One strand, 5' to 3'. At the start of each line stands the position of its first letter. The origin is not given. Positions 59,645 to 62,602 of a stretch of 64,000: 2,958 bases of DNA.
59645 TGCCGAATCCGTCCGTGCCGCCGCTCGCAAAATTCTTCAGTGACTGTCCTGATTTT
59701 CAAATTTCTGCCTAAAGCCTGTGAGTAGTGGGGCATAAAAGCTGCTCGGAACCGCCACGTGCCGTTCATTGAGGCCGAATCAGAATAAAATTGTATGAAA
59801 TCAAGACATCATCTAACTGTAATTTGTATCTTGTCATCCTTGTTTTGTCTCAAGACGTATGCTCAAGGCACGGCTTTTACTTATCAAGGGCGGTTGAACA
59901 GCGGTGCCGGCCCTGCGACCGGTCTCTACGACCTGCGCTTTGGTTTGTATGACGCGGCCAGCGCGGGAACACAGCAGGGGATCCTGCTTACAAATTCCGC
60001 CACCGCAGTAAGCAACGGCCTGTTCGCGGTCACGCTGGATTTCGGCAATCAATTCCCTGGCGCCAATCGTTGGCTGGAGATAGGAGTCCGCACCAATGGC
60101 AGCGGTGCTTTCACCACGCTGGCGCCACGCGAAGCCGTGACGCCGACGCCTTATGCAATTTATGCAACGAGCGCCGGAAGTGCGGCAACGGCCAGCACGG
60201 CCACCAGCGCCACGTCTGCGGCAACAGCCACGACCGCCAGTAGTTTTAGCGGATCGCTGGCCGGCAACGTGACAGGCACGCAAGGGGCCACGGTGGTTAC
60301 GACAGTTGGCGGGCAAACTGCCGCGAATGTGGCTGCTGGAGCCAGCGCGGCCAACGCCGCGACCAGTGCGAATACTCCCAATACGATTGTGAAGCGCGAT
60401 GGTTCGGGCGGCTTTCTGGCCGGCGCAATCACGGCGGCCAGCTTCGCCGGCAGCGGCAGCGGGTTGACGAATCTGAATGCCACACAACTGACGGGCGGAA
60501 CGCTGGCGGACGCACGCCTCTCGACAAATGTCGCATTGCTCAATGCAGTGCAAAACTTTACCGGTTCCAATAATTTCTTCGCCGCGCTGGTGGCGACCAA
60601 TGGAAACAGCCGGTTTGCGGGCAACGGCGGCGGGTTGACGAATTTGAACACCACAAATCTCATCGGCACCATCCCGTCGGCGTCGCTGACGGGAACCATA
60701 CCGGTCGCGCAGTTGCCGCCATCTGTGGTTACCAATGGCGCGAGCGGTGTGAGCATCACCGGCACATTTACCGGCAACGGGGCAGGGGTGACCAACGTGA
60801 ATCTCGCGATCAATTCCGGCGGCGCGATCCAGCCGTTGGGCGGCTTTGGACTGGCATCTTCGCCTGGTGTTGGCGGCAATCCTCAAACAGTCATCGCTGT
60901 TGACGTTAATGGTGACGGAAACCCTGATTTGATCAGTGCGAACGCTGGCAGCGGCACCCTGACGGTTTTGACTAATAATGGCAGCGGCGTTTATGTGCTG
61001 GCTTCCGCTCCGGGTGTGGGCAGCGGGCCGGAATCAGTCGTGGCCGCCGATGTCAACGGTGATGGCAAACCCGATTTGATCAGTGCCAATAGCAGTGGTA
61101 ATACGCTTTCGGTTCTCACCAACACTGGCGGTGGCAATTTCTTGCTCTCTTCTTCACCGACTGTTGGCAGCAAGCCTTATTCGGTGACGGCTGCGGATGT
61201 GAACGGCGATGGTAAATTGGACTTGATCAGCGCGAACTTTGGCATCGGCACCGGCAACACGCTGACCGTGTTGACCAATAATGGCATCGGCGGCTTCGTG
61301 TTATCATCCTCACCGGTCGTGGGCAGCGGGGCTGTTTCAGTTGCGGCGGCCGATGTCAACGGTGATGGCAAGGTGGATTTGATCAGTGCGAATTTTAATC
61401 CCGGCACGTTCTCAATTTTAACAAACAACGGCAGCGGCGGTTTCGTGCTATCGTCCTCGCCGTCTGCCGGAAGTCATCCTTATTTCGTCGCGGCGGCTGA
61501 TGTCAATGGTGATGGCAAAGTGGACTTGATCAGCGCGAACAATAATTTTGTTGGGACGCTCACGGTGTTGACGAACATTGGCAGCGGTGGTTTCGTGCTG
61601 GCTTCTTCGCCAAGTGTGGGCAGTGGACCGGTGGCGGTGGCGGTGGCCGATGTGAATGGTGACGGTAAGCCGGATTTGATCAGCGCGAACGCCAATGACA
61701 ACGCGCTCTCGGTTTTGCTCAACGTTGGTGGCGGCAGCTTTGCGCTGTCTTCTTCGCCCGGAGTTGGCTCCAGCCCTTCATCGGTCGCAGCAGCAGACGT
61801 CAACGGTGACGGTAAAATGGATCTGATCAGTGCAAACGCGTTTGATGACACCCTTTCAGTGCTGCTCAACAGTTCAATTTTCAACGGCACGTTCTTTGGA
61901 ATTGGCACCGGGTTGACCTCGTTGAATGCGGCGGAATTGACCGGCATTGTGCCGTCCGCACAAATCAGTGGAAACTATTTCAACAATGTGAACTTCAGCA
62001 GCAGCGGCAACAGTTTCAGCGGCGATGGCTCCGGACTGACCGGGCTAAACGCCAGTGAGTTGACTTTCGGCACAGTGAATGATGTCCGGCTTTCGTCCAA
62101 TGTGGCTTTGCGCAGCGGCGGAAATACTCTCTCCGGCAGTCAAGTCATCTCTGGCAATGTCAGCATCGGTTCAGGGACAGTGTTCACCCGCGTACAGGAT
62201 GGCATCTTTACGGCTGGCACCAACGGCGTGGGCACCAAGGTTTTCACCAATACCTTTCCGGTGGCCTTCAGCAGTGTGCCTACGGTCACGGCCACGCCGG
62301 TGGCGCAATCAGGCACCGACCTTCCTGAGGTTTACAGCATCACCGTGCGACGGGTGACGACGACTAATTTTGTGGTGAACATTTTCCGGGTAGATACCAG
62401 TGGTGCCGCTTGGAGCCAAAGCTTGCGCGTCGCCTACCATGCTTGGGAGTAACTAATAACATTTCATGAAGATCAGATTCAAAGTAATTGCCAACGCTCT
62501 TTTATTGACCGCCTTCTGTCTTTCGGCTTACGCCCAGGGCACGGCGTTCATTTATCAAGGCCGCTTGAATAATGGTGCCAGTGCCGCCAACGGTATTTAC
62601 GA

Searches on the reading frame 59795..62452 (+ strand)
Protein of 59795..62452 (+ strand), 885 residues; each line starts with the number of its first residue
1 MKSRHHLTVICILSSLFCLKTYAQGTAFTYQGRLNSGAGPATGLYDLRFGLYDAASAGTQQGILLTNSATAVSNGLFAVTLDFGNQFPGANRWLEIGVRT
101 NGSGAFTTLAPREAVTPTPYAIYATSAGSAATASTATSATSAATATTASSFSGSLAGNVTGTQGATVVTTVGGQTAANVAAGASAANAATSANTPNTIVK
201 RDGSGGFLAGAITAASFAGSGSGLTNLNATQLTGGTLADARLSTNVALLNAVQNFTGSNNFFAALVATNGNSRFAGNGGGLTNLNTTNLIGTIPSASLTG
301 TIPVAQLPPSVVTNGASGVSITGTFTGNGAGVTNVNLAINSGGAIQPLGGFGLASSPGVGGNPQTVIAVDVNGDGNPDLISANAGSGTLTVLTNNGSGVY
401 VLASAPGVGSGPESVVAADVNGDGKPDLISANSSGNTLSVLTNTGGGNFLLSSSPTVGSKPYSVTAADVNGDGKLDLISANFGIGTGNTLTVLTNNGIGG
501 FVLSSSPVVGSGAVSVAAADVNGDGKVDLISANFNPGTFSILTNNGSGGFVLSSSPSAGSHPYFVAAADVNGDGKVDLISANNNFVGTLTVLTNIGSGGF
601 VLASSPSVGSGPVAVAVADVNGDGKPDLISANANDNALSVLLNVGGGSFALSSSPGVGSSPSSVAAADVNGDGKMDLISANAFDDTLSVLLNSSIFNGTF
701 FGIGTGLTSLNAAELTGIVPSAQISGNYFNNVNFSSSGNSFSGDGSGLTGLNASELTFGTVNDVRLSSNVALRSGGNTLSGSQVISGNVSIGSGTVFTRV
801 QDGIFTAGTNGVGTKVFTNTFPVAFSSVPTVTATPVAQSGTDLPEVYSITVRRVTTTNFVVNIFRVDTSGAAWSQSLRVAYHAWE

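Call 70: search_protein_families(library=pfam, max_evalue=0.00001, proteins=[window:59795-62452:+])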
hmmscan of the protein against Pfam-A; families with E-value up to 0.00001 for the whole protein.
window:59795-62452:+ (885 aa): 7 families
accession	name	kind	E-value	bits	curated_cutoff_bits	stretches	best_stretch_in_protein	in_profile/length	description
PF13517.12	FG-GAP_3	-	2.9e-65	217.2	26.9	5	619-678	1-60/61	FG-GAP-like repeat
PF01839.29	FG-GAP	-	6.2e-35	119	22.1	0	413-445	3-30/37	FG-GAP repeat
PF00404.24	Dockerin_1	-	1.7e-15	57.4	22.9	0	618-676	2-45/57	Dockerin type I domain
PF12256.14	TcdB_toxin_midN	-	2.3e-09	37.2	24.8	0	613-640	28-55/181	Insecticide toxin TcdB middle/N-terminal region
PF16743.10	PliI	-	2.1e-08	34.3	27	0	366-388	62-86/123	Periplasmic lysozyme inhibitor of I-type lysozyme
PF13202.12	EF-hand_5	-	2.5e-06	27.1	25.9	0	518-528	7-17/25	EF hand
PF14779.12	BBS1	-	3.7e-06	27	27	0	656-688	11-43/254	Ciliary BBSome complex subunit 1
